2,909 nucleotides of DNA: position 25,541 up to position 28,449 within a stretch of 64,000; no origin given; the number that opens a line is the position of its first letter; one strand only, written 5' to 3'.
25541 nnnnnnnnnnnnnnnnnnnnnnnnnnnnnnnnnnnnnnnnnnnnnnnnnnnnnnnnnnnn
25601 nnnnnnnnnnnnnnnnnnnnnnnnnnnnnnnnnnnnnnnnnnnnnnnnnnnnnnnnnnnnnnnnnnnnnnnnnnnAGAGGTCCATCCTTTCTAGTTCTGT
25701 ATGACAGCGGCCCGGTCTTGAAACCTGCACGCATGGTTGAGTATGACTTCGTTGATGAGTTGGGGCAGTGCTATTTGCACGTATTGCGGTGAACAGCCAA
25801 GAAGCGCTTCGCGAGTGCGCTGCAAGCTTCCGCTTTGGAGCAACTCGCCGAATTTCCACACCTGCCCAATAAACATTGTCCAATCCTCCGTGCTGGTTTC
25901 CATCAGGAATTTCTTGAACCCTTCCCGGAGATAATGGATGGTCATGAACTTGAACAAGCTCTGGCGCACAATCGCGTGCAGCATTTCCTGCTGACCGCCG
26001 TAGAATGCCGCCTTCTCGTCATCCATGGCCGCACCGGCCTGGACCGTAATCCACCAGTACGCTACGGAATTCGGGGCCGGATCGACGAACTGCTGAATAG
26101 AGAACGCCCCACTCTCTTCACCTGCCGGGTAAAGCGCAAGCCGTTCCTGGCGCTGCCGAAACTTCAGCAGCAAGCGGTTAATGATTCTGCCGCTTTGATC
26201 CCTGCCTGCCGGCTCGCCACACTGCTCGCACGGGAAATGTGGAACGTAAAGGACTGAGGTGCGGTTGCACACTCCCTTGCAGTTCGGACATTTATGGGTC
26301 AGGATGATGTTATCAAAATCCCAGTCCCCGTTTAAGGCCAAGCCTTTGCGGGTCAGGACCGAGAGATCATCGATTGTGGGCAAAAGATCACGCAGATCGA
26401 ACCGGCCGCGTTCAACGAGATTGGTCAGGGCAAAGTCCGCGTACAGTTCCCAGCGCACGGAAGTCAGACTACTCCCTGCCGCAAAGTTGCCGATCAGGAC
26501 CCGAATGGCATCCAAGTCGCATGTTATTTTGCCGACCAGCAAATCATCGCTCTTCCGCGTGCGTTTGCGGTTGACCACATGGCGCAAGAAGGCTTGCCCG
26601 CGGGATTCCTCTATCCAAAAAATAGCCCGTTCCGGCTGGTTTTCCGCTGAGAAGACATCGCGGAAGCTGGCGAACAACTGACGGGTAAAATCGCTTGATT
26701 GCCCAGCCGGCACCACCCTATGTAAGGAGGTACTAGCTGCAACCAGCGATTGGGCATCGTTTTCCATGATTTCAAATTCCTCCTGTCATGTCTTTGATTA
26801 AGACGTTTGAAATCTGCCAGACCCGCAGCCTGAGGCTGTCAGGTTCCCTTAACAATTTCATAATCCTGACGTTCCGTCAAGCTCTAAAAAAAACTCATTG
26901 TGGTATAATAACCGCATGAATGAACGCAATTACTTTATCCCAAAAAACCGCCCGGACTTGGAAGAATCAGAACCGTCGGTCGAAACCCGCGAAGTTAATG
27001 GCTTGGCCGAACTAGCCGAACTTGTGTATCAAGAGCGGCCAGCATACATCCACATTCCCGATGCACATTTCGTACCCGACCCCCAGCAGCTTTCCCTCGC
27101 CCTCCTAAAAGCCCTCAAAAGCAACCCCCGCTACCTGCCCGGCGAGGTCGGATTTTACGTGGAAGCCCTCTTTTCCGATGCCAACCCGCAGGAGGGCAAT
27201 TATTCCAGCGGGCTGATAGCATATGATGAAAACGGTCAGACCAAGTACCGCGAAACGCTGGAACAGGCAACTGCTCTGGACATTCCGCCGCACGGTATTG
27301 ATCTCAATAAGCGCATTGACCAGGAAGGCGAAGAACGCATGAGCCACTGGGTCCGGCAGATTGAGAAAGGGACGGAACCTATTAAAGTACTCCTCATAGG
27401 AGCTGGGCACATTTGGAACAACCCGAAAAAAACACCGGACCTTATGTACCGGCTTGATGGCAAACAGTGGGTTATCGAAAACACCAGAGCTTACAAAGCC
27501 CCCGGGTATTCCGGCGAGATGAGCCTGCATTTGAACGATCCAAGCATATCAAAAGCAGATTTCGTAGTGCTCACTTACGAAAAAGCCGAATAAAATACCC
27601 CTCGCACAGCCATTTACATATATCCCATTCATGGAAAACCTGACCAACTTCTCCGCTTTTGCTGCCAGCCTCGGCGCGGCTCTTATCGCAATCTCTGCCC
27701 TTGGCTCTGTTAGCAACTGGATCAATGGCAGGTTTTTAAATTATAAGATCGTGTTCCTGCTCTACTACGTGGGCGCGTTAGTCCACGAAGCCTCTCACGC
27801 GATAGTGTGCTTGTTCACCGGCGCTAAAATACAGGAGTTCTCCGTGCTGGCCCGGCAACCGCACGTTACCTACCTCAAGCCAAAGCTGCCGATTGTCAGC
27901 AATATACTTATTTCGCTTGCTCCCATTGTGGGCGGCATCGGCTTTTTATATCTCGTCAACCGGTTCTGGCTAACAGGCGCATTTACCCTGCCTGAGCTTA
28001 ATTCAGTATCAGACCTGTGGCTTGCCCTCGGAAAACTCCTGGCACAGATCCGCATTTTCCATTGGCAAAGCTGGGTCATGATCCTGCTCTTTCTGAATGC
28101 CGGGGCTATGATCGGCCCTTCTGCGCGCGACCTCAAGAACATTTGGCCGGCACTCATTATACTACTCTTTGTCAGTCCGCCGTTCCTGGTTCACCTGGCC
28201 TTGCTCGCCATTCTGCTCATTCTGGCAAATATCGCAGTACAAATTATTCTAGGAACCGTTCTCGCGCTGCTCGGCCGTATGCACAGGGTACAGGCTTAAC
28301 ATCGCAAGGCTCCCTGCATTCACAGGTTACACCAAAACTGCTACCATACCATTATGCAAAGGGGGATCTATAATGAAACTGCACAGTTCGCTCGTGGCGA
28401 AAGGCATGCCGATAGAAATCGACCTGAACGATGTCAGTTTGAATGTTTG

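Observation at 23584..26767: Three-gene operon: two paralogous Zn-ribbon proteins feeding into a LOG/SLOG-like Rossmann protein - candidate uncharacterised nucleotide-centric system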

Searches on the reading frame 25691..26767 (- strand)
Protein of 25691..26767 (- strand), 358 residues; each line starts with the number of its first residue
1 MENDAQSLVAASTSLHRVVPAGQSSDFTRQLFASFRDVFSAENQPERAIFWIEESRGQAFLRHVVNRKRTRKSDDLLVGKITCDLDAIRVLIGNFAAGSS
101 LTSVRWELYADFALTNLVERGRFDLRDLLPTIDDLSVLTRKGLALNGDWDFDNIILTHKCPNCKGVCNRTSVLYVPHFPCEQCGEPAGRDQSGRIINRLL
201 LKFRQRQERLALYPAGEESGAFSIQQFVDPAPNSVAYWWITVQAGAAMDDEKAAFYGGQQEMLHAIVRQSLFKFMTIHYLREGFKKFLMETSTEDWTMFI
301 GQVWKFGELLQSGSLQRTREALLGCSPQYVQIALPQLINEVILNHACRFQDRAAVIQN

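Call 4: search_protein_families(library=pfam, proteins=[window:25691-26767:-], max_evalue=0.1)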
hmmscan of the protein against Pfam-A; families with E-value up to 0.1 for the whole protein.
window:25691-26767:- (358 aa): 0 families

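Call 5: search_protein_families(library=padloc, proteins=[window:25691-26767:-], max_evalue=0.1)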
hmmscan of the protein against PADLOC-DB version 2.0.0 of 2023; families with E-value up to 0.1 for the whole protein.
window:25691-26767:- (358 aa): 0 families

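Call 6: search_protein_families(library=ncbifam, proteins=[window:25691-26767:-], max_evalue=0.1)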
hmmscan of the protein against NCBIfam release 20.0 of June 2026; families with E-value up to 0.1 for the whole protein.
window:25691-26767:- (358 aa): 0 families

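Call 19: find_homologous_proteins(query=window:25691-26767:-)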
Query window:25691-26767:- (358 aa): 9 proteins with E <= 0.001 among 2528 candidates.
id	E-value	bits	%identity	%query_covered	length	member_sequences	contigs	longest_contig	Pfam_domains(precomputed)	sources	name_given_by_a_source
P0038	4.2e-242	820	100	100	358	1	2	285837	-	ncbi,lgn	-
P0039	1.2e-114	401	52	96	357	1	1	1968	-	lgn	-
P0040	5.5e-107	376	49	97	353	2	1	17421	-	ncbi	-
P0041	1.6e-101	358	47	96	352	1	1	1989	-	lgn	-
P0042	2.0e-69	252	39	91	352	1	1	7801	-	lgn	-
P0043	1.2e-62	230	40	94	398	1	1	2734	-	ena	-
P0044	1.1e-61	227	39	89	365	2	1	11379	-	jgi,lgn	-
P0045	2.5e-59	219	36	92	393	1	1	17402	-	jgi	jgi:hypothetical protein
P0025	3.7e-57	212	37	94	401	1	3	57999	-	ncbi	-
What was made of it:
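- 25691..26767 (-): Gene 1 (358 aa), the 'g1-type' paralogue: N-terminal alpha/beta domain with RWE / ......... / WDFD motifs, a 4-Cys zinc ribbon (C160, C163, C180, C183), and a helical C-terminal domain. 8 orthologues at 35-52% identity (call 19).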

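Call 20: search_protein_families(library=phrogs, proteins=[window:25691-26767:-], max_evalue=0.1)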
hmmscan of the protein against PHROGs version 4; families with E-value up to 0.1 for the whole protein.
window:25691-26767:- (358 aa): 0 families

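Call 26: search_solved_structures(query=A2, max_evalue=10)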
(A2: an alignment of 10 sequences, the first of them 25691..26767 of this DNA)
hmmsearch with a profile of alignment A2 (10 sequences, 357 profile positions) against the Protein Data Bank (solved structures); distinct sequences matched with E-value up to 10: 7.
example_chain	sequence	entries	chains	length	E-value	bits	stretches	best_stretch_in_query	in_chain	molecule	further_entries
9m6x_A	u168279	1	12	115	0.25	13.4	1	245-317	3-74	Gp7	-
8f2r_I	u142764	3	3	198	0.31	13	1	243-354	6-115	COMM domain-containing protein 9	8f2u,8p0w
2cor_A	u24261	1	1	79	0.41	12.7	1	157-189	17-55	PINCH protein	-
8esd_N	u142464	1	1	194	0.45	12.5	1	245-354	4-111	COMM domain-containing protein 9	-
3b0b_C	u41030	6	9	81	0.73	11.8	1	281-337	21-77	Centromere protein X | CENP-X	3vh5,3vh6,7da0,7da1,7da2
5n7y_A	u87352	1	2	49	1.8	10.6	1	152-185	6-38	Anti-sigma-G factor Gin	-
2ctu_A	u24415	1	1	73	6.1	8.8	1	156-188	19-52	Zinc finger protein 483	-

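Call 35: predict_structure(alignment_id=A2)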
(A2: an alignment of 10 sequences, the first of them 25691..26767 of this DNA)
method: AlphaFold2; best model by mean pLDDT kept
length: 358 residues; sequences in the alignment: 10
mean_pLDDT: 78.6   pTM: 0.79
mean pLDDT of the five models: 78.6, 76.4, 76.3, 75.8, 75.0
residues with pLDDT >= 90: 78; 70-90: 201; 50-70: 48; < 50: 31
segments of 3 or more residues with pLDDT < 50: 1-23, 352-358
pLDDT, mean of each block of 10 residues (from residue 1): 26 31 66 84 88 93 95 95 91 83 85 95 85 84 79 62 80 81 84 86 87 73 79 89 72 68 88 90 89 85 88 66 77 85 71 42
secondary structure, 60 per line:
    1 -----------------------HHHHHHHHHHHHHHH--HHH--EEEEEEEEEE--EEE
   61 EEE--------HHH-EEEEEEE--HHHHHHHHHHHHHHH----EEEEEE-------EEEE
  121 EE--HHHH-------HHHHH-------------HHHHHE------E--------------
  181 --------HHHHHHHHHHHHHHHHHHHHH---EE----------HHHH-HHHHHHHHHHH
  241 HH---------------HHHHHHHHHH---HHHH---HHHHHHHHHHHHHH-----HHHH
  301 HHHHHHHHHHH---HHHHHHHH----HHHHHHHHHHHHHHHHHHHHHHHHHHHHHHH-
elements in order: H24-38 E46-55 E58-63 E76-82 H85-99 E104-109 E117-122 H125-128 H136-140 H154-158 H189-209 H225-228 H230-242 H258-267 H271-274 H278-291 H297-311 H315-322 H327-357
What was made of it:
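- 25691..26767 (-): AF2 pLDDT 78.6, pTM 0.79 (call 35).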

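Call 47: fold_search(model_id=the predicted structure, library=viral)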
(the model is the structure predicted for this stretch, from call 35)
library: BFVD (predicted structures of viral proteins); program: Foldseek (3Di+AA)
matches with E <= 10: 328; with E <= 0.001: 0
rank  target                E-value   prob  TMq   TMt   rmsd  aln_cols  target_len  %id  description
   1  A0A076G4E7            1.6e-01  0.84  0.16  0.30  11.0       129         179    8  Uncharacterized protein [Aeromonas phage pAh6-C]
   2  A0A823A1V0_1          2.5e-01  0.09  0.15  0.07  25.2       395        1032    8  (no name in the UniProt tables at hand)
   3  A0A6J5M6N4            3.6e-01  0.25  0.08  0.21  12.9        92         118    8  Uncharacterized protein [uncultured Caudovirales phage]
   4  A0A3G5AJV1            4.1e-01  0.16  0.12  0.21  12.0       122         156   13  ribonuclease H [Solivirus sp.]
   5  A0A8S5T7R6            4.8e-01  0.10  0.12  0.14  14.2       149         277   12  Lipoprotein [Siphoviridae sp. ctj6w2]
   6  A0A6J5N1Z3            5.0e-01  0.06  0.10  0.16  16.6       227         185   11  Uncharacterized protein [uncultured Caudovirales phage]
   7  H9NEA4                5.6e-01  0.30  0.10  0.14   7.8        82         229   12  Pol protein (Fragment) [Pteropus alecto retrovirus]
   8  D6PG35                5.6e-01  0.23  0.11  0.16  10.9       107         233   16  (no name in the UniProt tables at hand)
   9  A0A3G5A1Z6            5.6e-01  0.03  0.12  0.10  22.4       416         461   10  Uncharacterized protein [Harvfovirus sp.]
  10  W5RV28                6.2e-01  0.23  0.12  0.34  14.7       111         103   12  Uncharacterized protein [Staphylococcus phage vB_SepS_SEP9]
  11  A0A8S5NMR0            6.5e-01  0.47  0.09  0.29  11.0        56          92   16  Uncharacterized protein [Myoviridae sp. ctSGm32]
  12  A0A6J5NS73            7.9e-01  0.12  0.14  0.24  12.2       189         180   10  Uncharacterized protein [uncultured Caudovirales phage]
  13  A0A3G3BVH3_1          8.3e-01  0.02  0.10  0.03  37.2       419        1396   10  Tail tape measure protein [Bacillus phage vB_BcoS-136]
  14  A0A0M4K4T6            8.3e-01  0.02  0.10  0.07  26.8       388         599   11  (no name in the UniProt tables at hand)
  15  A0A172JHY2            9.6e-01  0.12  0.09  0.20  12.0       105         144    8  Uncharacterized protein [Bacillus phage AR9]
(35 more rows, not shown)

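Call 55: search_protein_families(library=pfam, alignment_id=A2, max_evalue=10)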
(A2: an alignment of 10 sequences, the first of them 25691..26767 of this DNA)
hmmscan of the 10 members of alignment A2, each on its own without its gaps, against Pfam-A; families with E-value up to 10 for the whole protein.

A. member 1, window:25691-26767:- (358 aa): 0 families

B. families by the number of members that match (of 10 scanned): 20 families
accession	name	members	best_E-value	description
PF09723.15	Zn_ribbon_8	4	0.15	Zinc ribbon domain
PF00096.32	zf-C2H2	3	0.48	Zinc finger, C2H2 type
PF20704.4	KH_NucS_shadow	2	0.0041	NucS shadow ORF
PF20576.3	HEWD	2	0.011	HEWD domain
PF22191.2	IBR_1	2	0.042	IBR domain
PF13913.12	zf-C2HC_2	2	0.13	zinc-finger of a C2HC-type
PF12760.12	Zn_ribbon_IS1595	1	0.011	Transposase zinc-ribbon domain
PF14598.12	PAS_11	1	0.025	PAS domain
PF01155.25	HypA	1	0.037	Hydrogenase/urease nickel incorporation, metallochaperone, hypA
PF17010.10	DUF5092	1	0.093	Domain of unknown function (DUF5092)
PF04868.17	PDE6_gamma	1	0.11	Retinal cGMP phosphodiesterase, gamma subunit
PF13894.12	zf-C2H2_4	1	0.12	C2H2-type zinc finger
PF03682.18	UPF0158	1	0.16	Uncharacterised protein family (UPF0158)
PF07282.18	Cas12f1-like_TNB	1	0.23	Cas12f1-like, TNB domain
PF17283.8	Zn_ribbon_SprT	1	0.5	SprT-like zinc ribbon domain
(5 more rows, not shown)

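Call 70: search_solved_structures(query=A5, max_evalue=10)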
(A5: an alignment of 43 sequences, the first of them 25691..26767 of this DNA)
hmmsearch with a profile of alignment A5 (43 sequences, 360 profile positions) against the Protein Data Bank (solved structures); distinct sequences matched with E-value up to 10: 6.
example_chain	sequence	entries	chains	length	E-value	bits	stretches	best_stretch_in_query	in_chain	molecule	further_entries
2cor_A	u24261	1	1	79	0.039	16.1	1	155-187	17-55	PINCH protein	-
2pmz_P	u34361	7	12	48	0.068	15.3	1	154-190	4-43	DNA-directed RNA polymerase subunit P | DNA-DIRECTED RNA POLYMERASE RPO12 SUBUNIT | RNA POLYMERASE SUBUNIT 12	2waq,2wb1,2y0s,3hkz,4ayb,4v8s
9e6q_Ai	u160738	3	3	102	0.16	14.1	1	154-183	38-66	Large ribosomal subunit protein eL43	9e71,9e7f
36rp_P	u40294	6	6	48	1.6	10.8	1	155-185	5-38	DNA-directed RNA polymerase subunit Rpo12 | DNA-directed RNA polymerase subunit P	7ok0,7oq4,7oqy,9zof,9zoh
8u17_C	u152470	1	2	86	2.6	10.1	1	152-190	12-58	Sal-like protein 4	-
8u15_C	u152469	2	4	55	4.2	9.4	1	153-188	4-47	Sal-like protein 4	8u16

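Call 84: search_protein_families(library=pfam, proteins=[P0039, P0040, P0041, P0042, P0043, P0044, P0045], max_evalue=0.05)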
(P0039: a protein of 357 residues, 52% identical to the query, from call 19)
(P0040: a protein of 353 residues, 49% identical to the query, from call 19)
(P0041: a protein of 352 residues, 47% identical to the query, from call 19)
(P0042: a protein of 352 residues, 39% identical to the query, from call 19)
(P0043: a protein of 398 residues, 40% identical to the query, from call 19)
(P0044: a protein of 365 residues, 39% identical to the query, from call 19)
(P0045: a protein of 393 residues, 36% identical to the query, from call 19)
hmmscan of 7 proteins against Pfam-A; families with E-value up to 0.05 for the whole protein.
P0039 (357 aa): 0 families

P0040 (353 aa): 1 family
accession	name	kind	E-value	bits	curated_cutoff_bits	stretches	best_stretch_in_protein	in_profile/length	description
PF20704.4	KH_NucS_shadow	-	0.0041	17.4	27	1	217-283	17-84/130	NucS shadow ORF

P0041 (352 aa): 3 families
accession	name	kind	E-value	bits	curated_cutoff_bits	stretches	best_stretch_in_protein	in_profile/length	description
PF12760.12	Zn_ribbon_IS1595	-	0.011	16.2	25.4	1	153-180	19-45/46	Transposase zinc-ribbon domain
PF01155.25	HypA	-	0.037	14.5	28.9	0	143-182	61-96/112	Hydrogenase/urease nickel incorporation, metallochaperone, hypA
PF22191.2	IBR_1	-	0.042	14.2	27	0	152-180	3-29/47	IBR domain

P0042 (352 aa): 0 families

P0043 (398 aa): 1 family
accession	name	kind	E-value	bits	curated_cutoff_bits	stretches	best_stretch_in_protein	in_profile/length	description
PF14598.12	PAS_11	-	0.025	15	25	0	299-330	30-59/109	PAS domain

P0044 (365 aa): 0 families

P0045 (393 aa): 0 families

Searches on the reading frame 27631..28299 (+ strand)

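Call 4: search_protein_families(library=pfam, proteins=[window:27631-28299:+], max_evalue=0.1)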
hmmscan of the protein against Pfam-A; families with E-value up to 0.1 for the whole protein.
window:27631-28299:+ (222 aa): 2 families
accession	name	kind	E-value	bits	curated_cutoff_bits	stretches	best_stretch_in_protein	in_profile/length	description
PF13398.12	Peptidase_M50B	-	0.01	16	26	0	36-162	12-129/201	Peptidase M50B-like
PF02163.28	Peptidase_M50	-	0.075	12.8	27.2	0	46-73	7-34/221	Peptidase family M50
